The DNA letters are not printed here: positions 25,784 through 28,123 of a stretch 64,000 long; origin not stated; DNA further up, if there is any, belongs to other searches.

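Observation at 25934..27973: P-loop kinase fused to an HTH-WYL-WCX regulator module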

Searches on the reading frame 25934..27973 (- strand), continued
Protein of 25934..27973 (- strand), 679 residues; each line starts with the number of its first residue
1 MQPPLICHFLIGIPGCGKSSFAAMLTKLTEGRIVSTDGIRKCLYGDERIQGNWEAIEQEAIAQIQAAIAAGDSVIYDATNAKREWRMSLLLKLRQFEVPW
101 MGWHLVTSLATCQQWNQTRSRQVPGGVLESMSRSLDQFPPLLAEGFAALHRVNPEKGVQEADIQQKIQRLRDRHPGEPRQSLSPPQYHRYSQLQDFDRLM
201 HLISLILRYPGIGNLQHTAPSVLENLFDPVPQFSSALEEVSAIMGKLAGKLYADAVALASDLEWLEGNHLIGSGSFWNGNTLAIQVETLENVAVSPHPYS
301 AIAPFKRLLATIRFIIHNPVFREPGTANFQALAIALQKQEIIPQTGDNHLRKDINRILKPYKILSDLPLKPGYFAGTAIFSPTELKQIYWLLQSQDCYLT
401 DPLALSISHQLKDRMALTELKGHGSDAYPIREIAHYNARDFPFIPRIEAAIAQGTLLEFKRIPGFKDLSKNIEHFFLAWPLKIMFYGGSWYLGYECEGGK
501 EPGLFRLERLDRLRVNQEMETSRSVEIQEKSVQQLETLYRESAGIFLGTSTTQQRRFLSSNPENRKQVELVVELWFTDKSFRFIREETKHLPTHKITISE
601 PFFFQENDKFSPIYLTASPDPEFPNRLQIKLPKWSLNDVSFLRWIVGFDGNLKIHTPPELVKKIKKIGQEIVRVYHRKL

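Call 14: find_related_loci(query=A1, collection=genome_contigs, flank=10000)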
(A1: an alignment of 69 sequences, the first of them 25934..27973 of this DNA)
Query A1 (679 aa) in genome_contigs; peptide patterns used: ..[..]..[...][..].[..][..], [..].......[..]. (x = any residue, [..] = any of these).
406 stretches matched a pattern; 332 encode a relative of the query (tblastn E <= 1e-3); the best 80 are kept; 80 distinct loci.
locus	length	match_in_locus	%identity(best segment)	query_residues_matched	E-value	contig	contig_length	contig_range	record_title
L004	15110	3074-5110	95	1-679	0e+0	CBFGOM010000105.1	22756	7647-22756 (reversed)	MAG TPA_asm: uncultured Oscillatoriaceae bacterium isolate SRR29873479_metabat2_16 genome assembly, contig: ERZ27315265.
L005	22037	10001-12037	89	1-679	0e+0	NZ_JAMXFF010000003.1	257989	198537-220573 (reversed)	Laspinema palackyanum D2a NODE_4_length_257989_cov_63.926917, whole genome shotgun sequence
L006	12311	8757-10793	90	1-679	0e+0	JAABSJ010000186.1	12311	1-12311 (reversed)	MAG: Oscillatoria sp. isolate S11.Bin022 Scaffold_184, whole genome shotgun sequence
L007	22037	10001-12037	89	1-679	0e+0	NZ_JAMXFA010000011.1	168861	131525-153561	Laspinema olomoucense D3b NODE_11_length_168861_cov_98.064046, whole genome shotgun sequence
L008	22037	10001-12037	89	1-679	0e+0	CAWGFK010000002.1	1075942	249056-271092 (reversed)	MAG: uncultured cyanobacterium isolate MFD01721.bin.1.50 genome assembly, contig: contig_13528, whole genome shotgun seq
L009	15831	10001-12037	88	1-679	0e+0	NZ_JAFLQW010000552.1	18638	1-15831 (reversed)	Phormidium pseudopriestleyi FRX01 c_000000116270, whole genome shotgun sequence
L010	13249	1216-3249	90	1-679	0e+0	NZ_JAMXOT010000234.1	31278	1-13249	Oscillatoria sp. HE19RPO 279, whole genome shotgun sequence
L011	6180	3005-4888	88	1-628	0e+0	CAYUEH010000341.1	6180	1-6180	MAG TPA_asm: uncultured Laspinema sp. isolate binchicken_co405_170 genome assembly, contig: NODE_19528_length_6180_cov_1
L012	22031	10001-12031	78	1-679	0e+0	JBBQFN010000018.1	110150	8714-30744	MAG: Cyanophyceae cyanobacterium isolate Co_metawrap_1029 Cmw_1029_k141_21486733_length_110150_cov_44.9984, whole genome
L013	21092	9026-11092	49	1-675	0e+0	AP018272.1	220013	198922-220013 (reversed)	Cylindrospermum sp. NIES-4074 plasmid plasmid3 DNA, complete genome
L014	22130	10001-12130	49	5-677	0e+0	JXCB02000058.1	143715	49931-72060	Tolypothrix campylonemoides VB511288 scaffold_009, whole genome shotgun sequence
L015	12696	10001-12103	49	1-677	0e+0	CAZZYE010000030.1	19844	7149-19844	MAG: uncultured Stigonema sp. isolate Brown_Z.bin.1 genome assembly, contig: NODE_612_length_19844_cov_7.214816, whole g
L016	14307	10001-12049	48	5-678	0e+0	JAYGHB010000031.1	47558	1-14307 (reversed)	Halotia wernerae UHCC 0503 NODE_169_length_47558_cov_34.098541, whole genome shotgun sequence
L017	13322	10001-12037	48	5-675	0e+0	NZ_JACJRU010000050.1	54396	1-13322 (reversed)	Nostoc sp. FACHB-110 contig50, whole genome shotgun sequence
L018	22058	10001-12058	47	5-676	0e+0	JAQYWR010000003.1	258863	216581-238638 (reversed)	MAG: Nostoc sp. S4 S4_NODE_4_length_258863_cov_14.4319, whole genome shotgun sequence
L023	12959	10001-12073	47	5-677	0e+0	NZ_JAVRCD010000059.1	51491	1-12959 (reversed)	MAG: Nostoc sp. DedQUE08 contig_59, whole genome shotgun sequence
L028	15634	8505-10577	47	5-677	0e+0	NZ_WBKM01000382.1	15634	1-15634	Nostoc sp. WHI contig-16000031, whole genome shotgun sequence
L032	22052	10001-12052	47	5-676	0e+0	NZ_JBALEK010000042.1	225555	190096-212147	MAG: Nostoc sp. isolate P6620 bin 4 NODE_12_length_225555_cov_42.297596, whole genome shotgun sequence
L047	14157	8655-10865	43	5-675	1e-179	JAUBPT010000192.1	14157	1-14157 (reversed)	Microcoleus sp. S13_C3 NODE_211_length_14157_cov_102.617614, whole genome shotgun sequence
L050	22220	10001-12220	40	1-678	1e-177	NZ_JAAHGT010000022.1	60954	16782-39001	MAG: Okeania sp. SIO2F4 2F4_NODE_22, whole genome shotgun sequence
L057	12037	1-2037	43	10-676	1e-175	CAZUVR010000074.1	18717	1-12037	MAG TPA_asm: uncultured bacterium isolate SRP242652_co2_142 genome assembly, contig: NODE_3287_length_18717_cov_105.8268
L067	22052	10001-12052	44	1-675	6e-170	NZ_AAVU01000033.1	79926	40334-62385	Lyngbya sp. PCC 8106 1099428180530, whole genome shotgun sequence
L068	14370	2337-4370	42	6-675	3e-169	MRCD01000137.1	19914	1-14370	Calothrix sp. HK-06 NIES-2101_Scaffold_138, whole genome shotgun sequence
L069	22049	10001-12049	47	5-675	0e+0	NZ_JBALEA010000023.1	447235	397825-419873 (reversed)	MAG: Nostoc sp. isolate P3068 bin 7 NODE_1_length_447235_cov_49.513070, whole genome shotgun sequence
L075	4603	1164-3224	41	6-675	5e-170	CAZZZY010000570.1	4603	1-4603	MAG: uncultured Acetobacteraceae bacterium isolate Green_W.bin.2 genome assembly, contig: NODE_1844_length_4603_cov_5.89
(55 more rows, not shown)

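Call 21: predict_structure(alignment_id=A1)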
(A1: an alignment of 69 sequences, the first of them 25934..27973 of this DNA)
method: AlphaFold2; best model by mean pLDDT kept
length: 679 residues; sequences in the alignment: 69
mean_pLDDT: 82.3   pTM: 0.59
mean pLDDT of the five models: 82.3, 80.6, 80.2, 79.9, 79.3
residues with pLDDT >= 90: 338; 70-90: 198; 50-70: 100; < 50: 43
segments of 3 or more residues with pLDDT < 50: 273-276, 375-377, 417-440, 465-471
pLDDT, mean of each block of 10 residues (from residue 1): 86 93 94 93 89 91 96 88 91 93 96 92 90 92 94 93 94 63 76 96 89 85 88 94 95 96 90 57 84 81 93 78 59 84 83 91 73 51 54 54 56 52 39 39 79 92 53 79 83 92 92 87 95 94 90 94 91 92 77 77 58 76 91 91 88 93 91 74
secondary structure, 60 per line:
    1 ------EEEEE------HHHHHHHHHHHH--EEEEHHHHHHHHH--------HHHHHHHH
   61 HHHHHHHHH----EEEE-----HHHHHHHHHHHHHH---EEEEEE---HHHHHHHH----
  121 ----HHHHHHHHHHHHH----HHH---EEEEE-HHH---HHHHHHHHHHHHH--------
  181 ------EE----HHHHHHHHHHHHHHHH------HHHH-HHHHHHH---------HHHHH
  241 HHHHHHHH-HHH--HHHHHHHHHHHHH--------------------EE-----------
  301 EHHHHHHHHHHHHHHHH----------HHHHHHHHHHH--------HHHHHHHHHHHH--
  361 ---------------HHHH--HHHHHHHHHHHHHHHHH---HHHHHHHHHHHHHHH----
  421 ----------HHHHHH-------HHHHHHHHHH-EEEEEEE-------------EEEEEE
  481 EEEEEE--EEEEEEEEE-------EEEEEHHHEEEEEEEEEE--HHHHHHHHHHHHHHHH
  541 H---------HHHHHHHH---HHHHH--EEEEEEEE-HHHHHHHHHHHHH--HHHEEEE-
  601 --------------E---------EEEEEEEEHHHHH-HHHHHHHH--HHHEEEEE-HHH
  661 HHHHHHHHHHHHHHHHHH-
elements in order (helices of 4 or more, strands of 3 or more residues): E7-11 H18-29 E32-35 H36-44 H53-69 E74-77 H83-96 E100-105 H109-116 H125-137 E148-152 H160-172 H193-208 H215-218 H220-226 H236-248 H255-267 H302-317 H328-338 H347-358 H376-379 H382-398 H402-416 H431-436 H444-453 E455-461 E475-486 E489-497 E505-509 E513-522 H525-541 H551-558 H562-566 E569-576 H578-590 E596-599 E625-632 H633-637 H639-646 E652-656 H658-678

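Call 26: fold_search(model_id=the predicted structure, library=pdb)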
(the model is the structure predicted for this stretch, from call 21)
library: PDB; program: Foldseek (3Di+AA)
matches with E <= 10: 1409; with E <= 0.001: 168
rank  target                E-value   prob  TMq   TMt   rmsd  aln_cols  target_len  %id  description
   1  4gp6_A                1.1e-09  1.00  0.21  0.77   2.4       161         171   25  Polynucleotide kinase (released 2012-11-14)
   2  4gp6_B                1.3e-09  1.00  0.21  0.78   2.4       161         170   25  Polynucleotide kinase (released 2012-11-14)
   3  9fnd_Y                6.1e-09  1.00  0.23  0.42  15.3       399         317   12  Transcriptional activator PafBC bound to mycobacterial RNA polymerase (released 2025-02-12)
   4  4jst_A                6.8e-09  1.00  0.21  0.77   2.4       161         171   24  Structure of Clostridium thermocellum polynucleotide kinase bound to UTP (released 2013-08-28)
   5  4gp7_A                9.3e-09  1.00  0.21  0.77   2.4       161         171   25  Polynucleotide kinase (released 2012-11-14)
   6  4mde_A                1.4e-08  1.00  0.21  0.77   2.4       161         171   24  Structure of bacterial polynucleotide kinase product complex bound to GDP and DNA (released 2013-11-06)
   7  4jt2_B                1.4e-08  1.00  0.21  0.77   2.4       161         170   24  Structure of Clostridium thermocellum polynucleotide kinase bound to CTP (released 2013-08-28)
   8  3zvn_A                4.9e-08  1.00  0.19  0.34   9.2       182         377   22  The structural basis for substrate recognition by mammalian polynucleotide kinase 3' phosphatase (released 2011-11-16)
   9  3a4l_B                1.3e-07  1.00  0.23  0.60  10.9       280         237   16  Crystal structure of archaeal O-phosphoseryl-tRNA(Sec) kinase (released 2009-10-20)
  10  3u7g_A                1.6e-07  1.00  0.19  0.33   7.2       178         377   22  Crystal structure of mPNKP catalytic fragment (D170A) bound to single-stranded DNA (TCCTAp) (released 2011-12-14)
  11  3a4n_A                1.6e-07  1.00  0.22  0.60   9.5       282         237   16  Crystal structure of archaeal O-phosphoseryl-tRNA(Sec) kinase (released 2009-10-20)
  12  3adb_B                1.9e-07  1.00  0.23  0.59  17.4       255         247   16  Crystal structure of O-phosphoseryl-tRNA kinase complexed with selenocysteine tRNA and AMPPNP (crystal type 1) (released 2010-07-28)
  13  3add_A                2.2e-07  1.00  0.22  0.54  17.2       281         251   16  Crystal structure of O-phosphoseryl-tRNA kinase complexed with selenocysteine tRNA and AMPPNP (crystal type 3) (released 2010-07-28)
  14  1yj5_B                3.0e-07  1.00  0.19  0.33   7.4       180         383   22  Molecular architecture of mammalian polynucleotide kinase, a DNA repair enzyme (released 2005-03-15)
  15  3adc_B                3.7e-07  1.00  0.23  0.61  17.4       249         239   18  Crystal structure of O-phosphoseryl-tRNA kinase complexed with selenocysteine tRNA and AMPPNP (crystal type 2) (released 2010-07-28)
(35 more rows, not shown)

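Call 27: search_protein_families(library=ncbifam, proteins=[L032:3600-5222:-, L001:1913-2758:-, L069:5890-7488:-, L028:3583-4008:-, L023:6210-7202:-, L017:1094-2638:-, L050:1689-3374:+, L047:34-2808:+, L047:2812-3984:+, L016:13087-14079:+], max_evalue=0.01)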
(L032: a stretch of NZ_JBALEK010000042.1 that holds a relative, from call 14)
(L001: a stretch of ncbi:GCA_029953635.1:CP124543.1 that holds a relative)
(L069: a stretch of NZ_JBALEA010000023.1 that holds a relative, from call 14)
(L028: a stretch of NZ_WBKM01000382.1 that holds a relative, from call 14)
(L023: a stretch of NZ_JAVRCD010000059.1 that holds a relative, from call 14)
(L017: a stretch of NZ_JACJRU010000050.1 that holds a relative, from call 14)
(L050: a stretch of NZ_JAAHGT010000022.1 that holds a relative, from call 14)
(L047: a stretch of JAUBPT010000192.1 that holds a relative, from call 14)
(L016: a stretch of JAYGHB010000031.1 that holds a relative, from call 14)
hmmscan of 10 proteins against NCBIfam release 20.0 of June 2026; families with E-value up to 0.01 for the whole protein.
L032:3600-5222:- (540 aa): 0 families

L001:1913-2758:- (281 aa): 4 families
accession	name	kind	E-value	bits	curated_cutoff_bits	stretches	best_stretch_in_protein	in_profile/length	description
TIGR02580.1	cas_RAMP_Cmr4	equivalog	1.6e-26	93.8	87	1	10-271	6-282/283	type III-B CRISPR module RAMP protein Cmr4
TIGR02582.1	cas7_TM1809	equivalog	4.4e-05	23.6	90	1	7-61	8-64/203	type III-A CRISPR-associated RAMP protein Csm3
TIGR02581.1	cas_cyan_RAMP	equivalog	0.00029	20.6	108.05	1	6-55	7-56/216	type III CRISPR-associated RAMP protein Csx7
NF041225.1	Cas_III-E_gRAMP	equivalog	0.0035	14.8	700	1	204-273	506-577/1636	type III-E CRISPR-associated gRAMP effector Cas7-11e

L069:5890-7488:- (532 aa): 2 families
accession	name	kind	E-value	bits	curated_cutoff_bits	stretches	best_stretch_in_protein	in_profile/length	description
TIGR02577.1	cas_TM1794_Cmr2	equivalog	2.1e-20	73.1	79.4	2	7-58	2-56/510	type III-B CRISPR-associated protein Cas10/Cmr2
TIGR02578.2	cas_TM1811_Csm1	equivalog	1.5e-08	33.8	170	1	238-441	481-670/753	type III-A CRISPR-associated protein Cas10/Csm1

L028:3583-4008:- (141 aa): 0 families

L023:6210-7202:- (330 aa): 0 families

L017:1094-2638:- (514 aa): 0 families

L050:1689-3374:+ (561 aa): 0 families

L047:34-2808:+ (924 aa): 2 families
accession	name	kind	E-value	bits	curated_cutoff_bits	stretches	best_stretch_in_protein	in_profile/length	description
TIGR02577.1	cas_TM1794_Cmr2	equivalog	7.4e-51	173.5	79.4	2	546-753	340-508/510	type III-B CRISPR-associated protein Cas10/Cmr2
TIGR02578.2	cas_TM1811_Csm1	equivalog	9.6e-08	31.1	170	1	718-766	596-645/753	type III-A CRISPR-associated protein Cas10/Csm1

L047:2812-3984:+ (390 aa): 1 family
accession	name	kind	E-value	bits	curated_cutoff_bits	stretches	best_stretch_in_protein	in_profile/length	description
TIGR01888.1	cas_cmr3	equivalog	1.3e-12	47.5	100.4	1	9-389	2-345/346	type III-B CRISPR module-associated protein Cmr3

L016:13087-14079:+ (330 aa): 8 families
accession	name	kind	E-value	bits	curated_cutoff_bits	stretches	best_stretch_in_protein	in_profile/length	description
NF049935.1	cas4g_cas1g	exception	1.6e-72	244.7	560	1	2-293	215-508/546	CRISPR-associated endonuclease Cas4g/Cas1g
TIGR04093.1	cas1_CYANO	exception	4.5e-67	226.4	385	1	3-294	2-297/334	type I-D CRISPR-associated endonuclease Cas1d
TIGR00287.1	cas1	equivalog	1.6e-66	224.7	71.7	1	3-312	1-314/327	CRISPR-associated endonuclease Cas1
TIGR03640.1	cas1_DVULG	exception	7.1e-59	199.7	385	1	2-305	4-315/340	type I-C CRISPR-associated endonuclease Cas1c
TIGR03983.1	cas1_MYXAN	equivalog_domain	5e-52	177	358.05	1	2-294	12-310/347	type I-MYXAN CRISPR-associated endonuclease Cas1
TIGR03641.1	cas1_HMARI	exception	1.1e-45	156.4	304.1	1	3-317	2-311/324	type I-B CRISPR-associated endonuclease Cas1b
TIGR04329.1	cas1_PREFRAN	exception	2.6e-29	102.3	300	1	9-288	14-285/317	type V CRISPR-associated endonuclease Cas1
TIGR03639.1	cas1_NMENI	exception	9.6e-20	71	120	1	2-254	2-235/278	type II CRISPR-associated endonuclease Cas1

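Call 28: search_protein_families(library=pfam, proteins=[L032:3600-5222:-, L001:1913-2758:-, L069:5890-7488:-, L028:3583-4008:-, L023:6210-7202:-, L017:1094-2638:-, L050:1689-3374:+, L047:34-2808:+, L047:2812-3984:+, L016:13087-14079:+], max_evalue=0.01)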
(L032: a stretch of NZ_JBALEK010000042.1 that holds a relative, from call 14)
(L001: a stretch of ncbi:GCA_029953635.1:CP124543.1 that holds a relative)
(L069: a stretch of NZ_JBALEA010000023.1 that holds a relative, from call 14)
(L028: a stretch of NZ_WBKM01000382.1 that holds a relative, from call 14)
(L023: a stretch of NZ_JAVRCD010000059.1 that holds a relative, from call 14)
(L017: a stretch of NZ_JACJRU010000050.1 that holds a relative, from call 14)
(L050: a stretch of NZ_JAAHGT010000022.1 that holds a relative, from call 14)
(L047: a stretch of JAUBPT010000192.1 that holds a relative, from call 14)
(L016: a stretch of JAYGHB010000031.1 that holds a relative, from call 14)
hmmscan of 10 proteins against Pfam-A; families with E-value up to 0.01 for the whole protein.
L032:3600-5222:- (540 aa): 0 families

L001:1913-2758:- (281 aa): 1 family
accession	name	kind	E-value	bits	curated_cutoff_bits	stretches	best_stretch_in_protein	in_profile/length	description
PF03787.20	RAMPs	-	6.1e-16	59.9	22.1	1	9-271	2-188/189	RAMP superfamily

L069:5890-7488:- (532 aa): 3 families
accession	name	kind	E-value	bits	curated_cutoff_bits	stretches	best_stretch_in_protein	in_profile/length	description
PF22335.1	Cas10-Cmr2_palm2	-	6.3e-17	62.4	27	1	272-405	3-133/133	Cas10/Cmr2, second palm domain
PF12469.13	Cmr2_N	-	2.3e-10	41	25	1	8-56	2-53/111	CRISPR-associated protein Cmr2, N-terminal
PF18182.6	mCpol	-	1e-07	32.8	26.4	1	274-335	2-63/114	minimal CRISPR polymerase domain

L028:3583-4008:- (141 aa): 0 families

L023:6210-7202:- (330 aa): 1 family
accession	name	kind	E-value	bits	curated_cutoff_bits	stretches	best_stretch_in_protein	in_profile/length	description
PF09700.15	Cas_Cmr3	-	0.0013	18.7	21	1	138-291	161-334/367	CRISPR-associated protein (Cas_Cmr3)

L017:1094-2638:- (514 aa): 0 families

L050:1689-3374:+ (561 aa): 1 family
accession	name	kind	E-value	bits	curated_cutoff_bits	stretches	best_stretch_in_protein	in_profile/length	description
PF22208.1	Cas_Csm6_CARF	-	2.8e-05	24.2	27.5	1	183-236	11-62/106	Cas_Csm6 CARF domain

L047:34-2808:+ (924 aa): 2 families
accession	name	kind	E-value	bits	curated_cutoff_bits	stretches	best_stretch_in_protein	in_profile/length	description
PF12469.13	Cmr2_N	-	7.7e-32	110.1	25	1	66-199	1-110/111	CRISPR-associated protein Cmr2, N-terminal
PF22335.1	Cas10-Cmr2_palm2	-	7e-20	71.9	27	1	574-763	3-132/133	Cas10/Cmr2, second palm domain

L047:2812-3984:+ (390 aa): 1 family
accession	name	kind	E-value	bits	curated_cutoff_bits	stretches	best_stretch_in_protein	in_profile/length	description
PF09700.15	Cas_Cmr3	-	4e-41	142.2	21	1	8-389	1-366/367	CRISPR-associated protein (Cas_Cmr3)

L016:13087-14079:+ (330 aa): 1 family
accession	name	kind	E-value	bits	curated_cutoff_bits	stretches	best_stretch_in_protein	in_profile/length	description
PF01867.21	Cas_Cas1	-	2.1e-84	283.5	22.3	1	4-284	1-281/283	CRISPR associated protein Cas1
